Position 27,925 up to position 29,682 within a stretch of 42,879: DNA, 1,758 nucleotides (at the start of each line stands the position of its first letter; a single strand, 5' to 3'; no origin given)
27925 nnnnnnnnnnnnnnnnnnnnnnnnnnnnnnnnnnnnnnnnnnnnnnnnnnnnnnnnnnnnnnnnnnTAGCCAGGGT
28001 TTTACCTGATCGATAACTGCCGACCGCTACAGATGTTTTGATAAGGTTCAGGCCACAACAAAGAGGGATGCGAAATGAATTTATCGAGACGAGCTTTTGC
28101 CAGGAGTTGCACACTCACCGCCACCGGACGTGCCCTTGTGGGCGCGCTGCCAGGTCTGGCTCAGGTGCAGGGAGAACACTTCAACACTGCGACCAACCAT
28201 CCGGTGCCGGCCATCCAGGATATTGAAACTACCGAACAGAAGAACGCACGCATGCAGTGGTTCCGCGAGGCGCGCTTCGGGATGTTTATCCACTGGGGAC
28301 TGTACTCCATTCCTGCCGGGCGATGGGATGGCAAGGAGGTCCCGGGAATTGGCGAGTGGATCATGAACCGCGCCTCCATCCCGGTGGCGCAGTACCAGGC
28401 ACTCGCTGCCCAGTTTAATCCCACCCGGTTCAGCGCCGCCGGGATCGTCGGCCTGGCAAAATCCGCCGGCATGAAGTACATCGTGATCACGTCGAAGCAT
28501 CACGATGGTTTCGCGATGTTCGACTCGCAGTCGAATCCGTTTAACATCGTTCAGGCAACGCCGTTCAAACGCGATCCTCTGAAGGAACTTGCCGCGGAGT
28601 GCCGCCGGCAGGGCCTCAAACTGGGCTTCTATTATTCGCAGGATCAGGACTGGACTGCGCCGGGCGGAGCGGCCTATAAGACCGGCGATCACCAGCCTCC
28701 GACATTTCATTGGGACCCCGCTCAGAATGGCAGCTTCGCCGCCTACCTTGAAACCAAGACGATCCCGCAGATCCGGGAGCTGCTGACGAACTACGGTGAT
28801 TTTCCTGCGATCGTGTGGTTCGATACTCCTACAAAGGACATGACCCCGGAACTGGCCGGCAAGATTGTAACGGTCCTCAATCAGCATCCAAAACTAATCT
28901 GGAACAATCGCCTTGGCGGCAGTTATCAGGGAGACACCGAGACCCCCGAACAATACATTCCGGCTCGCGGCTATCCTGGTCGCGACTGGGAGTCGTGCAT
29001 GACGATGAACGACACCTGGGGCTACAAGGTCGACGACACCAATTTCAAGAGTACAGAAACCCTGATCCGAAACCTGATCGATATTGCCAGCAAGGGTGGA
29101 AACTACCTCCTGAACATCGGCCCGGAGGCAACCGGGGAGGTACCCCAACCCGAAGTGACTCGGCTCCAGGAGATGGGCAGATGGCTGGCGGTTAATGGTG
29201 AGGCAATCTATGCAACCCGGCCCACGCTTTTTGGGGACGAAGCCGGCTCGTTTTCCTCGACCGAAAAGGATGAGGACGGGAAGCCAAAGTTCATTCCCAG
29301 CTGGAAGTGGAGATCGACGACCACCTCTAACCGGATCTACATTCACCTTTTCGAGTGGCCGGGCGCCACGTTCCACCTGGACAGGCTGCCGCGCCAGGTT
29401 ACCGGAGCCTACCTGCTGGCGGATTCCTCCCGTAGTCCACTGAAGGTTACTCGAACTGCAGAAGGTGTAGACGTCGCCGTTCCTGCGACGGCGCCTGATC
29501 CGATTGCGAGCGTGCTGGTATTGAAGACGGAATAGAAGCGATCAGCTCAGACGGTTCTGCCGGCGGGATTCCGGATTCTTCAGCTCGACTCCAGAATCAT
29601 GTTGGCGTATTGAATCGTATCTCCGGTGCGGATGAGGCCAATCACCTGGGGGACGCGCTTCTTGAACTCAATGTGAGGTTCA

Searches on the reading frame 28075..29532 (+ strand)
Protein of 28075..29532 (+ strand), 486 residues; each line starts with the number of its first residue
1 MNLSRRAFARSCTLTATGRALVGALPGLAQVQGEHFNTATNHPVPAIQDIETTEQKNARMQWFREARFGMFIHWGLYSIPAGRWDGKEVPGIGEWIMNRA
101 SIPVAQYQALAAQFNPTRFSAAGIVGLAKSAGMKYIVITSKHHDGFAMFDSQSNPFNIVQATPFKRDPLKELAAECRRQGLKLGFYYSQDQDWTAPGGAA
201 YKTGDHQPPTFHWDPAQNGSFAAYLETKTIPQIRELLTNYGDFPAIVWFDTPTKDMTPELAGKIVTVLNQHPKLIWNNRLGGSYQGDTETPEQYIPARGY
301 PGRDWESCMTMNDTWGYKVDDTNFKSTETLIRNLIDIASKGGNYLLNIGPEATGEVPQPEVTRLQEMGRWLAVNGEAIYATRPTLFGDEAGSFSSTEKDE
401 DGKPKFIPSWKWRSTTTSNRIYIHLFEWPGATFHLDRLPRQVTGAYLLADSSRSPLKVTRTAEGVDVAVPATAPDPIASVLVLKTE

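Call 29: search_protein_families(library=pfam, proteins=[window:28075-29532:+], max_evalue=0.001)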
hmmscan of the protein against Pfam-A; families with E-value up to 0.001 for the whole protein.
window:28075-29532:+ (486 aa): 1 family
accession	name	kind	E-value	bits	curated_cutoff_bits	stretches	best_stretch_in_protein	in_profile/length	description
PF01120.23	Alpha_L_fucos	-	3.7e-90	303.3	25.2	1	52-376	17-345/345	Alpha-L-fucosidase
